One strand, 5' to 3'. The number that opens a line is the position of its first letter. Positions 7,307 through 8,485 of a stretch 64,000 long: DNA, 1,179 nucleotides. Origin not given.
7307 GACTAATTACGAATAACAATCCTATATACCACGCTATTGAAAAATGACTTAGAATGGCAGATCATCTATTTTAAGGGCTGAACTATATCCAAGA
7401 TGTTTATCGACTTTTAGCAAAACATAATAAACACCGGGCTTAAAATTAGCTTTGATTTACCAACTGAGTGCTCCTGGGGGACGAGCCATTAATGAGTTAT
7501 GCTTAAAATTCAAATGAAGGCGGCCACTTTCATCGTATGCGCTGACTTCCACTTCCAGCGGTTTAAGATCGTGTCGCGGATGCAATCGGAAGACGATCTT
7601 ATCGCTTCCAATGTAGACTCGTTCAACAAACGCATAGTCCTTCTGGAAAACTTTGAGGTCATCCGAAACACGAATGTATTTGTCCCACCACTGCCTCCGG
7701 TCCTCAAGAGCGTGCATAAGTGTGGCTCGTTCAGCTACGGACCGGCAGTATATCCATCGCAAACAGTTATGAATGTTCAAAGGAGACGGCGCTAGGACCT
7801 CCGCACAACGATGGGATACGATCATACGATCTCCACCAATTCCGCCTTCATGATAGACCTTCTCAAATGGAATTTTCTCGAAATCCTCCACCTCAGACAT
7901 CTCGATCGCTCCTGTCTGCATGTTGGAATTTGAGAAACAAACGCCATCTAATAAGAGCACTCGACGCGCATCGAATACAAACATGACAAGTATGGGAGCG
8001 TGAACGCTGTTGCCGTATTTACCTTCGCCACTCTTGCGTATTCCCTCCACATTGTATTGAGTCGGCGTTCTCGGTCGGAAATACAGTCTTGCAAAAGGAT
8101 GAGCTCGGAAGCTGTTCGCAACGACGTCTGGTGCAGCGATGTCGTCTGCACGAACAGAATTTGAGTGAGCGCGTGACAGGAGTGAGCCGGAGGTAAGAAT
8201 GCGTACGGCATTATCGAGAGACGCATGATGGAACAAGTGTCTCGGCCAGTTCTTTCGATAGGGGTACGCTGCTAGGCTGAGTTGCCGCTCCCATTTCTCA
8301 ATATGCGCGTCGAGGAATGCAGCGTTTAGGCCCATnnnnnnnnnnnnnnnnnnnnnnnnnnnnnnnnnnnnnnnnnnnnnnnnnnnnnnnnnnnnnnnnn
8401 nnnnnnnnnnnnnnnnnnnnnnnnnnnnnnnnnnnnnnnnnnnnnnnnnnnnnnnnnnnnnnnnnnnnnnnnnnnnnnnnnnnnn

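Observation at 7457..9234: Reverse-order DarG-like / DarT-like ADP-ribosylation module with an extended DarT-like protein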

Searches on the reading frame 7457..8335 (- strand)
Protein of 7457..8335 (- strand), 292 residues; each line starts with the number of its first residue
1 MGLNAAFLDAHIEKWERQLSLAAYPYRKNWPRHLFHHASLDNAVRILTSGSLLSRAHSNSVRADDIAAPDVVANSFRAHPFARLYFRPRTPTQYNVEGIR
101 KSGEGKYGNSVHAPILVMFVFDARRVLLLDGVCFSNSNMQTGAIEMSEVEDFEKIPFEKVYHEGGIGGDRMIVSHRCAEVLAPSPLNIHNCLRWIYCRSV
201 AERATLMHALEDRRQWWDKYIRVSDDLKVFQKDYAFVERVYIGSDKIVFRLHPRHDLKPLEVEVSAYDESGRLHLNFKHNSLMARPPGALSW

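Call 3: search_protein_families(library=pfam, proteins=[window:7457-8335:-], max_evalue=0.1)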
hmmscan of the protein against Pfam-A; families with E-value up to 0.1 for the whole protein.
window:7457-8335:- (292 aa): 1 family
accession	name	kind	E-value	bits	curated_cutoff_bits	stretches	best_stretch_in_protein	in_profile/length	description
PF14487.12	DarT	-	6.6e-13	49.3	22.5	1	35-213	1-186/201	ssDNA thymidine ADP-ribosyltransferase, DarT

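Call 4: search_protein_families(library=padloc, proteins=[window:7457-8335:-], max_evalue=0.1)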
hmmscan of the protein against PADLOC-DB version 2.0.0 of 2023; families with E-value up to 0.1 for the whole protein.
window:7457-8335:- (292 aa): 1 family
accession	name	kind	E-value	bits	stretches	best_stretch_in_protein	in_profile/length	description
PDLC02991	DarT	-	3.8e-10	37.9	1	32-218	10-185/196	-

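Call 5: search_protein_families(library=ncbifam, proteins=[window:7457-8335:-], max_evalue=0.1)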
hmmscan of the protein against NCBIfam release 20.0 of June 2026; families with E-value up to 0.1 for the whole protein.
window:7457-8335:- (292 aa): 1 family
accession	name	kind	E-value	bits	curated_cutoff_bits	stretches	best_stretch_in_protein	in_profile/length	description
NF048013.1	toxin_DarT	equivalog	0.0002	21.1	150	1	34-213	1-190/204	type II toxin-antitoxin system toxin DNA ADP-ribosyl transferase DarT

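Call 7: find_homologous_proteins(query=window:7457-8335:-, max_evalue=0.001)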
Query window:7457-8335:- (292 aa): 384 proteins with E <= 0.001 among 1744 candidates; the best 120 are listed.
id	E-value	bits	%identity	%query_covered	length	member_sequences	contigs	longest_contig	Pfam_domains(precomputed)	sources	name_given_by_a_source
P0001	4.1e-199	678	100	100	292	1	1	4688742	PF14487.13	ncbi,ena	-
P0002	2.5e-112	393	60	100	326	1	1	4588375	PF14487.13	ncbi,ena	-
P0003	3.1e-110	386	59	100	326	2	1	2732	PF14487.13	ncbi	-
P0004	1.5e-105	371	58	100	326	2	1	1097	PF14487.13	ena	-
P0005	4.9e-105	369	56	100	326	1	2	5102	PF14487.13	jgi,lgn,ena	-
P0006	4.4e-104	366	57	100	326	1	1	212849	PF14487.13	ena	-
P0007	7.7e-102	359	54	100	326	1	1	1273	PF14487.13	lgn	-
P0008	2.6e-101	357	56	100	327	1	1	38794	PF14487.13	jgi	jgi:hypothetical protein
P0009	5.2e-100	353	55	100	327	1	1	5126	PF14487.13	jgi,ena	-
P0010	4.3e-98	346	58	93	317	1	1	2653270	PF14487.13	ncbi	-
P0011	2.9e-97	344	53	100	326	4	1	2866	PF14487.13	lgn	-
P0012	1.8e-96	341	55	100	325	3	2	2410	PF14487.13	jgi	jgi:hypothetical protein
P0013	2.2e-95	337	55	100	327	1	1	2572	PF14487.13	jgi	jgi:hypothetical protein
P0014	6.8e-95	336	53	98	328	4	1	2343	PF14487.13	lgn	-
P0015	4.1e-93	330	53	98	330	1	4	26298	PF14487.13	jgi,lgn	jgi:hypothetical protein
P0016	8.0e-93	329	53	98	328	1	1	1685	PF14487.13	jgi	jgi:ssDNA thymidine ADP-ribosyltransferase, DarT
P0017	9.4e-93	329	53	100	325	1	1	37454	PF14487.13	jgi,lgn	jgi:hypothetical protein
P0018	1.2e-92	328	51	100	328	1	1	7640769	PF14487.13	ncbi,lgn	ncbi:hypothetical protein V1282_003520 [Nitrobacteraceae bacterium AZCC 2146]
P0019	1.4e-92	328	51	99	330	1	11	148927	PF14487.13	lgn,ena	-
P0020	1.9e-92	328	52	98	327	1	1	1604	PF14487.13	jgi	jgi:hypothetical protein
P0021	3.7e-92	327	50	100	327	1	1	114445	PF14487.13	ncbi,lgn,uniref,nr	ncbi:DarT ssDNA thymidine ADP-ribosyltransferase family protein [Aurantimonas coralicida]|uniref:Dar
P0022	4.3e-92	327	51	98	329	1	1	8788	PF14487.13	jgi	jgi:hypothetical protein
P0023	4.5e-92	327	52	98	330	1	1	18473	PF14487.13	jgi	jgi:hypothetical protein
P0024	5.7e-92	326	51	99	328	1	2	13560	PF14487.13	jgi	jgi:hypothetical protein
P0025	9.0e-92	326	52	100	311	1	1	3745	PF14487.13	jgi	jgi:ssDNA thymidine ADP-ribosyltransferase, DarT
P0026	1.4e-91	325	52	100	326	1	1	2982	PF14487.13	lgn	-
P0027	3.0e-91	324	51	100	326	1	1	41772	PF14487.13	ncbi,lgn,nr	ncbi:MAG TPA: DarT ssDNA thymidine ADP-ribosyltransferase family protein [Devosia sp.]|nr:DarT ssDNA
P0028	3.2e-91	324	52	100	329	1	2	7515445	PF14487.13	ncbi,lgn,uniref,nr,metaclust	ncbi:hypothetical protein SE92_23290 [Bradyrhizobium sp. AT1]|uniref:DarT ssDNA thymidine ADP-ribosy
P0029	5.9e-91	323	52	98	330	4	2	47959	PF14487.13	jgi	jgi:hypothetical protein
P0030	1.4e-90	322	53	98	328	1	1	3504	PF14487.13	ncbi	-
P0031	3.0e-90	321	52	98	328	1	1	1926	PF14487.13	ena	-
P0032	3.1e-90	320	52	99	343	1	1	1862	PF14487.13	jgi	jgi:hypothetical protein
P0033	7.5e-90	319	51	100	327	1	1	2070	PF14487.13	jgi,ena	-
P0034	1.2e-89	319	50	100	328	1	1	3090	PF14487.13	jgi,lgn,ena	-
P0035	1.8e-89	318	50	98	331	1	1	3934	PF14487.13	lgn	-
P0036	2.8e-89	317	51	100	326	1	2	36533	PF14487.13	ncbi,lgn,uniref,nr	ncbi:DarT ssDNA thymidine ADP-ribosyltransferase family protein [Bradyrhizobium sp. th.b2]|uniref:Da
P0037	4.2e-89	317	49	100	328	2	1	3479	PF14487.13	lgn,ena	-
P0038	4.9e-89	317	49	100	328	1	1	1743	PF14487.13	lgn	-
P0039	5.9e-89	316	50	100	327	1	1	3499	PF14487.13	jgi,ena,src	-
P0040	6.1e-89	316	51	98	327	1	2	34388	PF14487.13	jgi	jgi:hypothetical protein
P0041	7.5e-89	316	48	99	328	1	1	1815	PF14487.13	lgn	-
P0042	9.0e-89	316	50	100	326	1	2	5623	PF14487.13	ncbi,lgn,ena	-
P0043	1.3e-88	315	51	100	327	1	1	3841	PF14487.13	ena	-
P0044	1.5e-88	315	51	99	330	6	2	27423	PF14487.13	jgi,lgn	jgi:hypothetical protein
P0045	1.7e-88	315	50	100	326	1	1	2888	PF14487.13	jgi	jgi:hypothetical protein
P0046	3.0e-88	314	49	100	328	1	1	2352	PF14487.13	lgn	-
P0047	3.0e-88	314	50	100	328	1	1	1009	PF14487.13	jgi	jgi:hypothetical protein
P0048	4.1e-88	314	49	100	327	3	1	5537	PF14487.13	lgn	-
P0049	4.3e-88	313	49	99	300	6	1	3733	PF14487.13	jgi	-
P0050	4.3e-88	313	50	99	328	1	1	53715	PF14487.13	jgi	jgi:hypothetical protein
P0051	6.1e-88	313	51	100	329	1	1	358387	PF14487.13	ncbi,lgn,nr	ncbi:DUF4433 domain-containing protein [Sinorhizobium meliloti]|nr:DUF4433 domain-containing protein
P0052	1.2e-87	312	49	99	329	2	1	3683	PF14487.13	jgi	jgi:ssDNA thymidine ADP-ribosyltransferase, DarT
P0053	1.4e-87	312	51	100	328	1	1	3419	PF14487.13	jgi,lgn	-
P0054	1.6e-87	312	49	95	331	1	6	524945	PF14487.13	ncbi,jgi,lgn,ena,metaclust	metaclust:\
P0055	5.0e-87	310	49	100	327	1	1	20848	PF14487.13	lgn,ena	-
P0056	5.2e-87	310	50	100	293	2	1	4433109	PF14487.13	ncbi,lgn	ncbi:DarT ssDNA thymidine ADP-ribosyltransferase family protein [Rhizobium sp. KDH_Rht_773_N]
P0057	1.3e-86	309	50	99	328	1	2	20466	PF14487.13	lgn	-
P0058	1.4e-86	309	49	100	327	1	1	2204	PF14487.13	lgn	-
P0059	3.1e-86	307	48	100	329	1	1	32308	PF14487.13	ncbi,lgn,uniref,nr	ncbi:DUF4433 domain-containing protein [Rhizobium sp. CG4]|uniref:DarT ssDNA thymidine ADP-ribosyltr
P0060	3.3e-86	307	52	95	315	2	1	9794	PF14487.13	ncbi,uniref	ncbi:DUF4433 domain-containing protein [Mesorhizobium sp. M1050]|uniref:DarT ssDNA thymidine ADP-rib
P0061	3.6e-86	307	48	99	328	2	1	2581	PF14487.13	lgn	-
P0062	4.3e-86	307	49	100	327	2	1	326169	PF14487.13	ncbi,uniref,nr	ncbi:DarT ssDNA thymidine ADP-ribosyltransferase family protein [Phyllobacterium chamaecytisi]|unire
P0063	4.5e-86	307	60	77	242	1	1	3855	PF14487.13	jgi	jgi:hypothetical protein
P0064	5.3e-86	307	48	100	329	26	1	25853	PF14487.13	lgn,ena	-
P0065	7.0e-86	306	49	99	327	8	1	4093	PF14487.13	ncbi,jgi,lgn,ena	-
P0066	8.5e-86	306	50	100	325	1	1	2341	PF14487.13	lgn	-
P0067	9.4e-86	306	49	98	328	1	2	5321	PF14487.13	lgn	-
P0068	2.2e-85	305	47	99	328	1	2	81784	PF14487.13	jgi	jgi:hypothetical protein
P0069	2.5e-85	304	50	98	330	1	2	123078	PF14487.13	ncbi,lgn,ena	-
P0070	6.1e-85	303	50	100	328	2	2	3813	PF14487.13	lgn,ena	-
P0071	8.5e-85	303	51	98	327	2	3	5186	PF14487.13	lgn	-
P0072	9.5e-85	302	51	98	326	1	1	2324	PF14487.13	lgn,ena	-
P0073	1.1e-84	302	53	93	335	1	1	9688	PF14487.13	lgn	-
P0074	1.1e-84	302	49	99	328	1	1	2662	PF14487.13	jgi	jgi:hypothetical protein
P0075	2.2e-84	301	57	79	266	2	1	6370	PF14487.13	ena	-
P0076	2.7e-84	301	58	83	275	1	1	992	PF14487.13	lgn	-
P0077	3.7e-84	301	48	99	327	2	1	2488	PF14487.13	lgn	-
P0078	4.5e-83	297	49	100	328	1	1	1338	PF14487.13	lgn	-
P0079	9.6e-83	296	48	98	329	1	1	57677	PF14487.13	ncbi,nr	ncbi:DUF4433 domain-containing protein [Agrobacterium sp. S2]|nr:DUF4433 domain-containing protein [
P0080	1.0e-82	296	46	98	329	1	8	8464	PF14487.13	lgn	-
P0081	1.2e-82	296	47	99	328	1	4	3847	PF14487.13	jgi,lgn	jgi:hypothetical protein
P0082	1.2e-82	296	51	96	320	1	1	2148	PF14487.13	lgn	-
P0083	1.4e-82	295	47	100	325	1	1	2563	PF14487.13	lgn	-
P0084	1.8e-82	295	46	100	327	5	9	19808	PF14487.13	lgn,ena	-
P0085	1.9e-82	295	47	100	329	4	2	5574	PF14487.13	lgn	-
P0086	2.0e-82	295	49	96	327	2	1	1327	PF14487.13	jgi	jgi:ssDNA thymidine ADP-ribosyltransferase, DarT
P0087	2.2e-82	295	49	100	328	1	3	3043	PF14487.13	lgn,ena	-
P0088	2.3e-82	295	47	100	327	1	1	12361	PF14487.13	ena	-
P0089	3.4e-82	294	50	100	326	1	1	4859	PF14487.13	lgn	-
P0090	3.7e-82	294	48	100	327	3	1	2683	PF14487.13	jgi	jgi:hypothetical protein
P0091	7.0e-82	293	49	96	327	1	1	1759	PF14487.13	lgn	-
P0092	8.6e-82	293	51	96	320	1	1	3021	PF14487.13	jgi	-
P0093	9.0e-82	293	48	98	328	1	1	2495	PF14487.13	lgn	-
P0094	1.6e-81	292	47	100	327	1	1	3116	PF14487.13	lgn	-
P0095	1.9e-81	292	49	98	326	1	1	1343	PF14487.13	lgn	-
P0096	2.8e-81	291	49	99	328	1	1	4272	PF14487.13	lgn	-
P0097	4.3e-81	290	46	99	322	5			PF14487.13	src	-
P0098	5.4e-81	290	49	96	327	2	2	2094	PF14487.13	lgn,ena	-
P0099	6.1e-81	290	48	100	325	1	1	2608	PF14487.13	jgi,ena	-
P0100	9.0e-81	289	46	96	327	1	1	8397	PF14487.13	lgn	-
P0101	1.0e-80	289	48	100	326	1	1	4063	PF14487.13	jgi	jgi:hypothetical protein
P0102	1.1e-80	289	48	100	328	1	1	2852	PF14487.13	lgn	-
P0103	1.1e-80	289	49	98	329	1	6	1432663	PF14487.13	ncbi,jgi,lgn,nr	ncbi:MAG TPA: DarT ssDNA thymidine ADP-ribosyltransferase family protein [Beijerinckiaceae bacterium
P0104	1.3e-80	289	66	68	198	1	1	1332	PF14487.13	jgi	-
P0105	1.7e-80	289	47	100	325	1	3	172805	PF14487.13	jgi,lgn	jgi:hypothetical protein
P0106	1.9e-80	288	49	99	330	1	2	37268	PF14487.13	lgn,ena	-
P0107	2.0e-80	288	48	100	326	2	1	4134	PF14487.13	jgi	jgi:hypothetical protein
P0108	2.1e-80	288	51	93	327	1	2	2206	PF14487.13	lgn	-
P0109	2.6e-80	288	46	100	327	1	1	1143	PF14487.13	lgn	-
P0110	3.0e-80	288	46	100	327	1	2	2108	PF14487.13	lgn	-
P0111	3.4e-80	288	48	100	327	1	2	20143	PF14487.13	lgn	-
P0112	4.3e-80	287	47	100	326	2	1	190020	PF14487.13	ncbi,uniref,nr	ncbi:DarT ssDNA thymidine ADP-ribosyltransferase family protein [Rhizobium binxianense]|uniref:DarT 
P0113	4.6e-80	287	47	100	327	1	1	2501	PF14487.13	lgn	-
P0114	5.4e-80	287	48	100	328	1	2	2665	PF14487.13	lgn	-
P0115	5.5e-80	287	48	100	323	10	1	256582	PF14487.13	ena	-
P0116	8.5e-80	286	48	100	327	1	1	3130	PF14487.13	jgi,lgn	jgi:hypothetical protein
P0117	8.9e-80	286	52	92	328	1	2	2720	PF14487.13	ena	-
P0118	1.2e-79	286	47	95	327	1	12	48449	PF14487.13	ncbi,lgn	-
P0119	1.4e-79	286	47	100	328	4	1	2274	PF14487.13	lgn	-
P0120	1.8e-79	285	50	98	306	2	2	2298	PF14487.13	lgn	-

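Call 8: search_solved_structures(query=window:7457-8335:-, max_evalue=1, show_alignments=3)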
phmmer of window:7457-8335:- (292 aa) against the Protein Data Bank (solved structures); distinct sequences matched with E-value up to 1: 1.
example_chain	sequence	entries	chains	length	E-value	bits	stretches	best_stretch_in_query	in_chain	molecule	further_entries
6yw5_II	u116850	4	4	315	0.59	12.6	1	43-88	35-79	uS9m | 37S ribosomal protein S9, mitochondrial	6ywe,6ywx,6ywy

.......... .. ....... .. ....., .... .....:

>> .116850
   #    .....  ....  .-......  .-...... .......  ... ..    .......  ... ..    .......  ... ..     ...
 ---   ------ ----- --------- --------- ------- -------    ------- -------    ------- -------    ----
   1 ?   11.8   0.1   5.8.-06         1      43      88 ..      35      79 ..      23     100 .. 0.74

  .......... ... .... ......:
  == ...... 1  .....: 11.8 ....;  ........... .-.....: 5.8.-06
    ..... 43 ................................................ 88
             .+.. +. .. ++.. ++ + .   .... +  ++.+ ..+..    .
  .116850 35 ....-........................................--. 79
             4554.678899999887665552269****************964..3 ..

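Call 13: find_encoding_contigs(protein=P0001, flank=6000, max_places=3)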
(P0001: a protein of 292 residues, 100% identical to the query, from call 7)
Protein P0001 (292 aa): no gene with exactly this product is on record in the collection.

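Call 14: find_encoding_contigs(protein=P0056, flank=6000, max_places=3)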
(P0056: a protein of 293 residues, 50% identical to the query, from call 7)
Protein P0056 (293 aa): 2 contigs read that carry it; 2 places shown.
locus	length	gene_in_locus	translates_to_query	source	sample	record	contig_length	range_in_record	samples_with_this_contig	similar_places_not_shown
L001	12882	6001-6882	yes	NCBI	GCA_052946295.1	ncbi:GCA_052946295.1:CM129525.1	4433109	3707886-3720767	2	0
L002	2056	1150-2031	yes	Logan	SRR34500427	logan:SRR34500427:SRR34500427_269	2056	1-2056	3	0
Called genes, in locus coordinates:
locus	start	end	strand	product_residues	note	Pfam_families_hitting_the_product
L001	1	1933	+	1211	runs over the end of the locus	PF13604:AAA_30 (faint), PF01443:Viral_helicase1 (faint), PF13086:AAA_11 (weak), PF13087:AAA_12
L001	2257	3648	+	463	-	PF08447:PAS_3, PF08448:PAS_4, PF07536:HWE_HK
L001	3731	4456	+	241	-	PF02586:SRAP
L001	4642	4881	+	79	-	-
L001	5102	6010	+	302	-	PF01661:Macro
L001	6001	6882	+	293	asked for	PF14487:DarT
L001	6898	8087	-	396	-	PF01527:HTH_Tnp_1, PF13384:HTH_23 (faint), PF13276:HTH_21, PF00665:rve, PF13683:rve_3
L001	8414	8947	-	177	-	PF13441:Gly-zipper_YMGG (weak), PF06897:DUF1269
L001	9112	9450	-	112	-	PF03795:YCII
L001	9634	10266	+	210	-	PF00132:Hexapep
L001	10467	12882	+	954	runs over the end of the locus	PF08447:PAS_3, PF08447:PAS_3, PF00989:PAS, PF08448:PAS_4, PF08447:PAS_3, PF08448:PAS_4, PF08447:PAS_3, PF00512:HisKA, +7 more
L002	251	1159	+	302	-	PF01661:Macro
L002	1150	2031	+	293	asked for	PF14487:DarT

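Call 15: find_encoding_contigs(protein=P0002, flank=6000, max_places=3)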
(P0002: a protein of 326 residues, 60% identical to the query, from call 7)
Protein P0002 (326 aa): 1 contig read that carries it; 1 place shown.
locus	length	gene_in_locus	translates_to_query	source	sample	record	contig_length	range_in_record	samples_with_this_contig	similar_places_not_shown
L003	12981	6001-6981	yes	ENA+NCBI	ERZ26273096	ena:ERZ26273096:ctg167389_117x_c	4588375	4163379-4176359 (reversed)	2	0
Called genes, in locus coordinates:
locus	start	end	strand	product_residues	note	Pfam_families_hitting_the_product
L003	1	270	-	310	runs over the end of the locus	PF03088:Str_synth (faint), PF08450:SGL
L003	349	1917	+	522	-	PF10679:DUF2491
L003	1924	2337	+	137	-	PF03994:DUF350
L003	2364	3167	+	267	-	-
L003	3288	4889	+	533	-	PF00732:GMC_oxred_N, PF00890:FAD_binding_2 (faint), PF01266:DAO (faint), PF05199:GMC_oxred_C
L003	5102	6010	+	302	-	PF01661:Macro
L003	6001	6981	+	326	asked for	PF14487:DarT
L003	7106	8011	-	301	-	PF00892:EamA, PF05653:Mg_trans_NIPA (weak)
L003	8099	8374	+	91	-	-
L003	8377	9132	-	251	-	PF00378:ECH_1, PF16113:ECH_2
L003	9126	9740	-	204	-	PF01144:CoA_trans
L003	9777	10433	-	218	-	PF01144:CoA_trans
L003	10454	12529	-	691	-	PF02629:CoA_binding, PF13380:CoA_binding_2, PF13607:Succ_CoA_lig, PF19045:Ligase_CoA_2 (weak), PF13549:ATP-grasp_5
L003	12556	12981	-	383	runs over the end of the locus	PF22691:Thiolase_C_1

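Call 19: find_related_loci(query=A1, collection=genome_contigs, flank=5000)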
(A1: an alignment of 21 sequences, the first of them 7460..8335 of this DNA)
Query A1 (292 aa) in genome_contigs; peptide patterns used: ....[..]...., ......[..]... (x = any residue, [..] = any of these).
185 stretches matched a pattern; 168 encode a relative of the query (tblastn E <= 1e-3); the best 80 are kept; 80 distinct loci.
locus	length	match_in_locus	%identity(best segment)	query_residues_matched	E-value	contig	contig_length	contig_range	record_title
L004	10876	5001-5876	60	1-292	3e-118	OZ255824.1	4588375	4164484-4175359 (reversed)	MAG: Acetobacteraceae bacterium isolate 365aa146-a9c1-4043-8e7c-8618996d1a2b genome assembly, chromosome: 1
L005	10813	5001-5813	58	22-292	8e-104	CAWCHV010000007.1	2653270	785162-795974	MAG: uncultured Alphaproteobacteria bacterium isolate MFD09603.bin.1.365 genome assembly, contig: contig_7481, whole gen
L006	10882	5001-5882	52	1-292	3e-98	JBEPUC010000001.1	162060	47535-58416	MAG: Hyphomicrobiales bacterium isolate 22E.concoct.092_sub NODE_60_length_162060_cov_13.675812, whole genome shotgun se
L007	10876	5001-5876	51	1-292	4e-97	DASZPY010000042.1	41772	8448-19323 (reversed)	MAG TPA_asm: Devosia sp. isolate SMAG_U5983 k141_563645, whole genome shotgun sequence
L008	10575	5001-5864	53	1-287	1e-96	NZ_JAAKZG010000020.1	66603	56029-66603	Mesorhizobium zhangyense strain CGMCC 1.15528 20, whole genome shotgun sequence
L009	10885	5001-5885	52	1-292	2e-96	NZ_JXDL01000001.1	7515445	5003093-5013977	Bradyrhizobium sp. AT1 scaffold00001, whole genome shotgun sequence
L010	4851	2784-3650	51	1-288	2e-96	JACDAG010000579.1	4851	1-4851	MAG: Bradyrhizobium sp. isolate MGR_bin250 SD2897-2912_k127_5339713, whole genome shotgun sequence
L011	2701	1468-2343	50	1-292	4e-96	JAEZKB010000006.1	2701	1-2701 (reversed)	MAG: Proteobacteria bacterium isolate OH_CDB_258 k127_2243924, whole genome shotgun sequence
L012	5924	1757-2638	49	1-292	3e-92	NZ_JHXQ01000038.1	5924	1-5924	Allorhizobium undicola ORS 992 = ATCC 700741 T424DRAFT_scaffold00036.36_C, whole genome shotgun sequence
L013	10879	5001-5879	49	1-292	4e-91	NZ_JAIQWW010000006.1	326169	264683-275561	Phyllobacterium chamaecytisi strain KW56 6, whole genome shotgun sequence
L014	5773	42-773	56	49-292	1e-86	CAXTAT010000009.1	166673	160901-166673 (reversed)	MAG TPA_asm: uncultured Acetobacteraceae bacterium isolate private_X15_metawrap_bin.2 genome assembly, contig: private_X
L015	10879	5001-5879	47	1-292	3e-85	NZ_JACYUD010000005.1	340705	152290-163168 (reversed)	Rhizobium sp. CFBP 8762 strain CFBP8762 CFBP876205, whole genome shotgun sequence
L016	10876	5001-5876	49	1-292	1e-83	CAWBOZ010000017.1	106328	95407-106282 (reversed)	MAG: uncultured Alphaproteobacteria bacterium isolate MFD09603.bin.2.91 genome assembly, contig: contig_29686, whole gen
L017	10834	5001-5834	47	1-277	2e-83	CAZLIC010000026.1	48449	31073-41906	MAG TPA_asm: uncultured Rhodobacterales bacterium isolate SRP287051_co2_194 genome assembly, contig: NODE_1631_length_48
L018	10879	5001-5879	46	1-292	2e-82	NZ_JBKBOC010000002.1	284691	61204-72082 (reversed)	MAG: Brevundimonas sp. isolate 21I_057.bin.11 NODE_6_length_284691_cov_158.736012, whole genome shotgun sequence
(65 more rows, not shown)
